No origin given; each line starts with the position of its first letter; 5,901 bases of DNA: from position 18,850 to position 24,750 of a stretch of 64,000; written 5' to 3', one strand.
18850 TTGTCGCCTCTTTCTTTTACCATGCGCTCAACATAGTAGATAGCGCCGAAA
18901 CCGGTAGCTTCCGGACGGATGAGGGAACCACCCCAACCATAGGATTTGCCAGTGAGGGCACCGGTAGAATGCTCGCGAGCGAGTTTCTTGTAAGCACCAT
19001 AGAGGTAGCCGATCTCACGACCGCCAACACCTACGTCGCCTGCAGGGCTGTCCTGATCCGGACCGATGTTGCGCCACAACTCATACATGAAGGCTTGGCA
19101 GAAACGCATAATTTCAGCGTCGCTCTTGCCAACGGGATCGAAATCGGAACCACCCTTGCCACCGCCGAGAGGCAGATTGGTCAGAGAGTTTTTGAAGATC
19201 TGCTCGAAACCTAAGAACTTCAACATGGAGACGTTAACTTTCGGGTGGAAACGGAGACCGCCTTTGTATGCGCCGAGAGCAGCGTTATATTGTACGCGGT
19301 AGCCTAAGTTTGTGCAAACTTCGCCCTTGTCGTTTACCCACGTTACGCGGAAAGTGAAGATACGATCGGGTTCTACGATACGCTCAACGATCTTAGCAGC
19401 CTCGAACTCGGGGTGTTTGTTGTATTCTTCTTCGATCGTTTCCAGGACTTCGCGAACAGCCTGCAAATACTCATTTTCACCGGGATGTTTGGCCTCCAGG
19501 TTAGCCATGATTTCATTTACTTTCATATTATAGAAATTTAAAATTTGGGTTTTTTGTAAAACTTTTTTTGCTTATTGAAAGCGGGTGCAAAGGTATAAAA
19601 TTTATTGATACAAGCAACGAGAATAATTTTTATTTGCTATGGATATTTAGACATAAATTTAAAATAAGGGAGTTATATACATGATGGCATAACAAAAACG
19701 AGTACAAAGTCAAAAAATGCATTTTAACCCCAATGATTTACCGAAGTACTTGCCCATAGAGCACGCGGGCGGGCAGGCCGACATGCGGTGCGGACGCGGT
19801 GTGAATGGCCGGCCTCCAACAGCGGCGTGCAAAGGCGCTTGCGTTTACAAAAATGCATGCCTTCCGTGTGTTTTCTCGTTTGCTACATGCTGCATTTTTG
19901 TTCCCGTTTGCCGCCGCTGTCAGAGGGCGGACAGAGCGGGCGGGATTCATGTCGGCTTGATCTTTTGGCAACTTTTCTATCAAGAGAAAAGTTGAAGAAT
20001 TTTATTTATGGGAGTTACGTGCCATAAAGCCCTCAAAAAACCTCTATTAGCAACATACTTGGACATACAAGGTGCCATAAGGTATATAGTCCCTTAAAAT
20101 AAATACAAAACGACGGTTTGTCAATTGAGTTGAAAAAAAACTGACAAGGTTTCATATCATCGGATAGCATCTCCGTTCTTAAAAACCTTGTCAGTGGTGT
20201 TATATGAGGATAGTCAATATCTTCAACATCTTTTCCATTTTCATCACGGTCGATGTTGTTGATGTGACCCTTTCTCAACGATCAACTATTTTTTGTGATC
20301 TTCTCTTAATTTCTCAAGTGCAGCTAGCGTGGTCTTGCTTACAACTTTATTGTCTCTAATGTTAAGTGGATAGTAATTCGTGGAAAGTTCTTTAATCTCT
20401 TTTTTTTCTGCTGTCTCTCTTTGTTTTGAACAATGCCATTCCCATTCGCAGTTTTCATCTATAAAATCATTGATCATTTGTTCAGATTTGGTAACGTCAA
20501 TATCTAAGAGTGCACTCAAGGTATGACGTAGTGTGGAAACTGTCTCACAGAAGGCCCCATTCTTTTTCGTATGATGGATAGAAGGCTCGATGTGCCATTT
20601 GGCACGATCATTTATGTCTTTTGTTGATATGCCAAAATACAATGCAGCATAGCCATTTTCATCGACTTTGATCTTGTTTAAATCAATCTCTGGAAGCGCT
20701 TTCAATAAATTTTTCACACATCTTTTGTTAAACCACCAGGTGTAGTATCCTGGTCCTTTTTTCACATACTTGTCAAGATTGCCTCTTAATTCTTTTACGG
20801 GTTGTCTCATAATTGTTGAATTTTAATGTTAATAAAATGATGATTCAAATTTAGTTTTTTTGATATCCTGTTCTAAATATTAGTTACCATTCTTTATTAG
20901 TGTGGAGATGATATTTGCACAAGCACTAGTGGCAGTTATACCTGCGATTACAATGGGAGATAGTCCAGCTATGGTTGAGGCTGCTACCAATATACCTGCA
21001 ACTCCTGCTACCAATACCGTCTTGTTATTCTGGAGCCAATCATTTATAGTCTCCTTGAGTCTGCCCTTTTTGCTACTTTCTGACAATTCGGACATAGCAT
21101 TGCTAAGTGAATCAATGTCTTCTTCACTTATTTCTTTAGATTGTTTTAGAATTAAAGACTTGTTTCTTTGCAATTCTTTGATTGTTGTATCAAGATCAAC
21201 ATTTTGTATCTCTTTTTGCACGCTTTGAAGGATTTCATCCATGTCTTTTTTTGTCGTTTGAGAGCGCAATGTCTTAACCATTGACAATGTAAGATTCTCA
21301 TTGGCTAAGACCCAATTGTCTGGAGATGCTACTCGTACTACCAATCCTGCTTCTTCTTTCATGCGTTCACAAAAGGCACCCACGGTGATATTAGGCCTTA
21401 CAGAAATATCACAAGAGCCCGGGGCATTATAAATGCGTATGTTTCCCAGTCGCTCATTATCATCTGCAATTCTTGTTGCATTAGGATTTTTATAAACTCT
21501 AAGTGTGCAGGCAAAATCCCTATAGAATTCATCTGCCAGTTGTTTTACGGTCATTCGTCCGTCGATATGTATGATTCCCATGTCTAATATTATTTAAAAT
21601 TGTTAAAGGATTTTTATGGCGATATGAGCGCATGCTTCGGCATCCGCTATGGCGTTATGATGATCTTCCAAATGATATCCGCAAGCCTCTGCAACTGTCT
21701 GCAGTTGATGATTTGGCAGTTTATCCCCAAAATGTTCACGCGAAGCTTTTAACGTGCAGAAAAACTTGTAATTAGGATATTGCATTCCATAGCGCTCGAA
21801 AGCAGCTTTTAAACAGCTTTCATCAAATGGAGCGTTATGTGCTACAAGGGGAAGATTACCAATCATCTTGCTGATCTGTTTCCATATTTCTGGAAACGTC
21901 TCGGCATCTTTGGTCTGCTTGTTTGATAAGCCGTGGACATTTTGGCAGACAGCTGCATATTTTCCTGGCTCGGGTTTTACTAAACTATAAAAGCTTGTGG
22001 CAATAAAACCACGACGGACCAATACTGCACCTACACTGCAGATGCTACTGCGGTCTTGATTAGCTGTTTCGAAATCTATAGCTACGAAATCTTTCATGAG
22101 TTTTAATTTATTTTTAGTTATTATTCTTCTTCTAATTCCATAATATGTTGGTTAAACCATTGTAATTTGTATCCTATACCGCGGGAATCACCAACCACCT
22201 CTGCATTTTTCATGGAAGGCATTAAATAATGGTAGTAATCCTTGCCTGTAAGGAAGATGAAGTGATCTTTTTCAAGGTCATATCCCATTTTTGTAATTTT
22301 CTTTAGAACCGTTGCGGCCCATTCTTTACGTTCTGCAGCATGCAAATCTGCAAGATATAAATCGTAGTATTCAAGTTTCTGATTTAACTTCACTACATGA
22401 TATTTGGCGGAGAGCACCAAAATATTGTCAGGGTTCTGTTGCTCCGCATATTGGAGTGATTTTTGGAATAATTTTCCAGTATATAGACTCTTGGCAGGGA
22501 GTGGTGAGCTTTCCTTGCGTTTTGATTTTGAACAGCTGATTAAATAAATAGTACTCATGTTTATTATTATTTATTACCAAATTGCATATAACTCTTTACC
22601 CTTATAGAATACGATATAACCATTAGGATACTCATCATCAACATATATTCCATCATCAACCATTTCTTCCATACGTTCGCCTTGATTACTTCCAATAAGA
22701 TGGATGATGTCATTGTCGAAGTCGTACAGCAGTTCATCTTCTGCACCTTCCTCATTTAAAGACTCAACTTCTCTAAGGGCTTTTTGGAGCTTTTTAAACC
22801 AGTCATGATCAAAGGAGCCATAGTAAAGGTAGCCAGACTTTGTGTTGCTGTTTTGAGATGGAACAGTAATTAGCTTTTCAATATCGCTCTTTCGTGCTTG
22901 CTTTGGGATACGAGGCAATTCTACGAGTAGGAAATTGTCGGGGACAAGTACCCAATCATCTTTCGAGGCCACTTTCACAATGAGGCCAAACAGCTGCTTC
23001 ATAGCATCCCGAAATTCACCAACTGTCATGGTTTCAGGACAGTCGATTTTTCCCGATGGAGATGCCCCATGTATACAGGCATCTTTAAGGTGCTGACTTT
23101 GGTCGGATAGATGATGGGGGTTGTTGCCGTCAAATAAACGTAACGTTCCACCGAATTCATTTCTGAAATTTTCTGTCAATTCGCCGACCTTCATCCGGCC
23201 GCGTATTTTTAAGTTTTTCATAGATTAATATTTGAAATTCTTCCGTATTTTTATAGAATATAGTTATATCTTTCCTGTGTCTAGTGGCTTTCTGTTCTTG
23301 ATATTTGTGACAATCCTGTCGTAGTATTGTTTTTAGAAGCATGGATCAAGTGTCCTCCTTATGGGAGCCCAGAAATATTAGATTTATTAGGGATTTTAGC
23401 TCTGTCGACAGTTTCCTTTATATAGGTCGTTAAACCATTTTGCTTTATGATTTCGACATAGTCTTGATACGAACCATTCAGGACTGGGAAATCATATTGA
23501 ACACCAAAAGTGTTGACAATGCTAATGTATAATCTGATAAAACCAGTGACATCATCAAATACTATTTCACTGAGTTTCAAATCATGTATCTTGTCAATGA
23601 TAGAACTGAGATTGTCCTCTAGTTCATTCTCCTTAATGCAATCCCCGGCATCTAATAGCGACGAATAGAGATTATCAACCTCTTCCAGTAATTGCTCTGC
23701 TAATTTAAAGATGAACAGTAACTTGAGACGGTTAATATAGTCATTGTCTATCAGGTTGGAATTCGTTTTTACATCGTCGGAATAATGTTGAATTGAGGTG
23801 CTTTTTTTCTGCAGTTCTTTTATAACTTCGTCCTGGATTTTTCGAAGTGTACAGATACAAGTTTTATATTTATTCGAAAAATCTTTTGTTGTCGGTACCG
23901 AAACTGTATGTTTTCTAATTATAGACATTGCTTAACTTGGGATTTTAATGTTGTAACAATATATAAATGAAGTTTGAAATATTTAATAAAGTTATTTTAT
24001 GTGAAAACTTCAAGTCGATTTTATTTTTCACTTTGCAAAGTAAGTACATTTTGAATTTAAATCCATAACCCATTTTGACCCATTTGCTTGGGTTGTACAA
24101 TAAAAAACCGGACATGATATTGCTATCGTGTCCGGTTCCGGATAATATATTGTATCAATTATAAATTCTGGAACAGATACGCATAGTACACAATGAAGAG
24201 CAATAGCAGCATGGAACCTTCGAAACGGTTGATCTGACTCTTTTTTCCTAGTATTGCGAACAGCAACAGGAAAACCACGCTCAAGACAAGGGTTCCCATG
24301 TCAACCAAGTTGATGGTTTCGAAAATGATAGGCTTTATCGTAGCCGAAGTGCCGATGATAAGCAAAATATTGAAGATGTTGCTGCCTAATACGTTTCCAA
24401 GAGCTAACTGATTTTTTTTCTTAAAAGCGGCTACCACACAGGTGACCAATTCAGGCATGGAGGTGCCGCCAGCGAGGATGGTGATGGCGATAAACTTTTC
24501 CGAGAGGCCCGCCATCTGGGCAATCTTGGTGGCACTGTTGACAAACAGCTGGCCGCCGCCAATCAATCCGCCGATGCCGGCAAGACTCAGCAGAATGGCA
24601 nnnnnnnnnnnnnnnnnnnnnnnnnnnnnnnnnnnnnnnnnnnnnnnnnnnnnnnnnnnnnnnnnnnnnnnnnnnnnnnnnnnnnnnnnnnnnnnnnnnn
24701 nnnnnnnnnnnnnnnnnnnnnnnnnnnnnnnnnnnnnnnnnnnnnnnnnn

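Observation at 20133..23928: Compact AT-rich operon: two proteins sharing an unassigned ~100-aa N-terminal module bracket DUF6884 and a DEDDh exonuclease, next to a GIY-YIG nuclease; candidate undescribed conflict/defence system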

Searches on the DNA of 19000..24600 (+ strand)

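Call 61: search_rna_families(source=window, start=19000, end=24600, threshold=evalue, max_evalue=0.1)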
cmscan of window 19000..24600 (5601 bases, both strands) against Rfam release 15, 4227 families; matches with E-value up to 0.1: 0.
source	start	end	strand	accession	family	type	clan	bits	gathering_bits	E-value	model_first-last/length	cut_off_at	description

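Call 84: search_dna_similar(query=window:20133-23928:+, collection=plasmids, mode=distant, max_evalue=0.00001)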
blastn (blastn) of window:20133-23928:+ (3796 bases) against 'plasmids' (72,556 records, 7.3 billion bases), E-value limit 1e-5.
Records with a match: 2; places in all: 2; records where one place covers at least 80% of the query: 0.
Best place of each record, by identity: 60-80% 2.
By first word of the organism name: Prevotella 2.
By predicted mobility (MOB-suite, as given by PLSDB): non-mobilizable 2.
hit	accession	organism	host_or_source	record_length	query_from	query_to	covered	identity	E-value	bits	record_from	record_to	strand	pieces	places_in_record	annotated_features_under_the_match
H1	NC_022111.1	Prevotella sp. oral taxon 299 str. F0039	Homo sapiens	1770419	1471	1764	8%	66.3%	8e-9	72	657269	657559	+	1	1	none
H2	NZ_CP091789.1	Prevotella sp. E2-28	Ovis aries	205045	1478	1695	6%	68.8%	3e-13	86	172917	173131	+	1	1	3'-5' exonuclease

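Call 85: get_annotated_region(hit=H2, flank=6000)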
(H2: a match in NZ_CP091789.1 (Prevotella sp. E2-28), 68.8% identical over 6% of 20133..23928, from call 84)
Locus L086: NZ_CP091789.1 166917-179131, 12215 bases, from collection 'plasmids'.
description: Prevotella sp. E2-28 plasmid pE2-28, complete sequence
organism: Prevotella sp. E2-28 (NCBI taxid 2913620)
taxonomy: Bacteria; Bacteroidota; Bacteroidia; Bacteroidales; Prevotellaceae; Prevotella; Prevotella sp. E2-28
host: -; source: Ovis aries; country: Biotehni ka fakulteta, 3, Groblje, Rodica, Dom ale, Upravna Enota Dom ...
typing (MOB-suite, as given by PLSDB): non-mobilizable
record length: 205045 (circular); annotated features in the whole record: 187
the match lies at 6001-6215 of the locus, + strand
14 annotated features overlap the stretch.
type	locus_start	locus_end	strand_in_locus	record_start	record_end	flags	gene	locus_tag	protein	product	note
CDS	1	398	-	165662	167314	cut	-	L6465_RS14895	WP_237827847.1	ATP-binding protein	-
CDS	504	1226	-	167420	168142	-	-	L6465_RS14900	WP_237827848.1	hypothetical protein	-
CDS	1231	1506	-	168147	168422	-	zapA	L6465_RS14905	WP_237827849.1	cell division protein ZapA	GO:0051301 - cell division [Evidence IEA]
CDS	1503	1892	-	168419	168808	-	-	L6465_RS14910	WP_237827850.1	hypothetical protein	-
CDS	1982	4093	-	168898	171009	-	-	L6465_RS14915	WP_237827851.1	DUF262 domain-containing protein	-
CDS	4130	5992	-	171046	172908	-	-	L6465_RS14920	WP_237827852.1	DUF262 domain-containing protein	-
CDS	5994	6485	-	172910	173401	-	-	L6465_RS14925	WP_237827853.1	3'-5' exonuclease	-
CDS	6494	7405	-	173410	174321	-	-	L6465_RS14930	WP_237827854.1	WYL domain-containing protein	-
CDS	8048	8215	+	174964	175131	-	-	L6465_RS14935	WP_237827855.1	hypothetical protein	-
CDS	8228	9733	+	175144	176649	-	-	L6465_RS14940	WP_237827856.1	MBL fold metallo-hydrolase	-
CDS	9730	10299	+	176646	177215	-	-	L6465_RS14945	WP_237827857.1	metallophosphatase domain-containing protein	-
CDS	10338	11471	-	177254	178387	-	-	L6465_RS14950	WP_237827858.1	hypothetical protein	-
CDS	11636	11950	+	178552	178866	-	-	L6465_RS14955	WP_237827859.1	hypothetical protein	-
CDS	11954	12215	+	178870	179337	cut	-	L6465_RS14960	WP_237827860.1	low molecular weight protein-tyrosine-phosphatase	GO:0006470 - protein dephosphorylation [Evidence IEA]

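Call 86: get_annotated_region(hit=H1, flank=6000)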
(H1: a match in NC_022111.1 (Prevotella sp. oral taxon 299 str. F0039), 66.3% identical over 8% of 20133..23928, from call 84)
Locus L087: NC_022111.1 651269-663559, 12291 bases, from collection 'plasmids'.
description: Prevotella sp. oral taxon 299 str. F0039 plasmid unnamed, complete sequence
organism: Prevotella sp. oral taxon 299 str. F0039 (NCBI taxid 575614)
taxonomy: Bacteria; Bacteroidota; Bacteroidia; Bacteroidales; Prevotellaceae; Prevotella; Prevotella sp. oral taxon 299; Prevotella sp. oral taxon 299 str. F0039
host: -; source: Homo sapiens; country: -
typing (MOB-suite, as given by PLSDB): non-mobilizable; replicon rep_cluster_406,rep_cluster_742,rep_cluster_90; mating-pair formation MPF_T
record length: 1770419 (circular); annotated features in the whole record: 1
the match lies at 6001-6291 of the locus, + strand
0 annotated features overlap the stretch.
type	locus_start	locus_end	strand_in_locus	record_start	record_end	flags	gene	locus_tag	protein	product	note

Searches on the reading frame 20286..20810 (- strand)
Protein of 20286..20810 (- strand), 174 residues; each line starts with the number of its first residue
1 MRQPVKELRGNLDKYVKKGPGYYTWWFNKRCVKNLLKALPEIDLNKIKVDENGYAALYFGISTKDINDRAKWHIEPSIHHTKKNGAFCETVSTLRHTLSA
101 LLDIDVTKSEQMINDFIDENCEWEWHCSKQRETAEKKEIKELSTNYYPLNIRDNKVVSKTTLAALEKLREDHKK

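Call 3: search_protein_families(library=pfam, proteins=[window:20286-20810:-], max_evalue=1)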
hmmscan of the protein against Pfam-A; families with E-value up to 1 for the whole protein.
window:20286-20810:- (174 aa): 1 family
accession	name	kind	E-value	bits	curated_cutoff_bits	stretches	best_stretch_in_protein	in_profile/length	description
PF20815.3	GIY_YIG_2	-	2.9e-22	79.7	22.4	1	21-170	1-152/153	GIY-YIG catalytic domain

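Call 4: search_protein_families(library=padloc, proteins=[window:20286-20810:-], max_evalue=1)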
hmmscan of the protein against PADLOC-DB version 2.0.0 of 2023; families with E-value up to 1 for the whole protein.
window:20286-20810:- (174 aa): 0 families

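Call 5: search_protein_families(library=ncbifam, proteins=[window:20286-20810:-], max_evalue=1)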
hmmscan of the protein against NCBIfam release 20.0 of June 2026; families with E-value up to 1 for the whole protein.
window:20286-20810:- (174 aa): 1 family
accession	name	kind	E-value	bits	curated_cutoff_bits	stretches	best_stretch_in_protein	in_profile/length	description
TIGR01099.1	galU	equivalog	0.15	11.6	326.8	1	106-155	54-103/261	UTP--glucose-1-phosphate uridylyltransferase GalU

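Call 6: search_protein_families(library=phrogs, proteins=[window:20286-20810:-], max_evalue=1)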
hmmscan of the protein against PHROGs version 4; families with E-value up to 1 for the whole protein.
window:20286-20810:- (174 aa): 4 families
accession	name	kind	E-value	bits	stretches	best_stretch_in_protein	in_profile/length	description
phrog_29096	-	unknown function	0.055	14.8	1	15-63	56-107/134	-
phrog_2980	-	DNA, RNA and nucleotide metabolism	0.088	14.4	0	108-138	6-30/72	goF mRNA metabolism modulator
phrog_13248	-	unknown function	0.19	12.4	0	107-122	17-32/71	-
phrog_3814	-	unknown function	0.38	11.9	0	98-128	8-38/82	-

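Call 96: search_dna_similar(query=window:20286-20810:-, collection=plasmids, mode=protein, max_evalue=0.001, max_rows=60)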
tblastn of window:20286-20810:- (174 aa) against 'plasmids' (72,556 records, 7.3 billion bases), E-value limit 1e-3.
No match.

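Call 103: find_related_loci(query=window:20286-20810:-, collection=viral_contigs, flank=5000)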
Query window:20286-20810:- (174 aa) in viral_contigs; peptide patterns used: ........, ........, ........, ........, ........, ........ (x = any residue, [..] = any of these).
5 stretches matched a pattern, but none encodes a relative of the query by tblastn (E <= 1e-3).
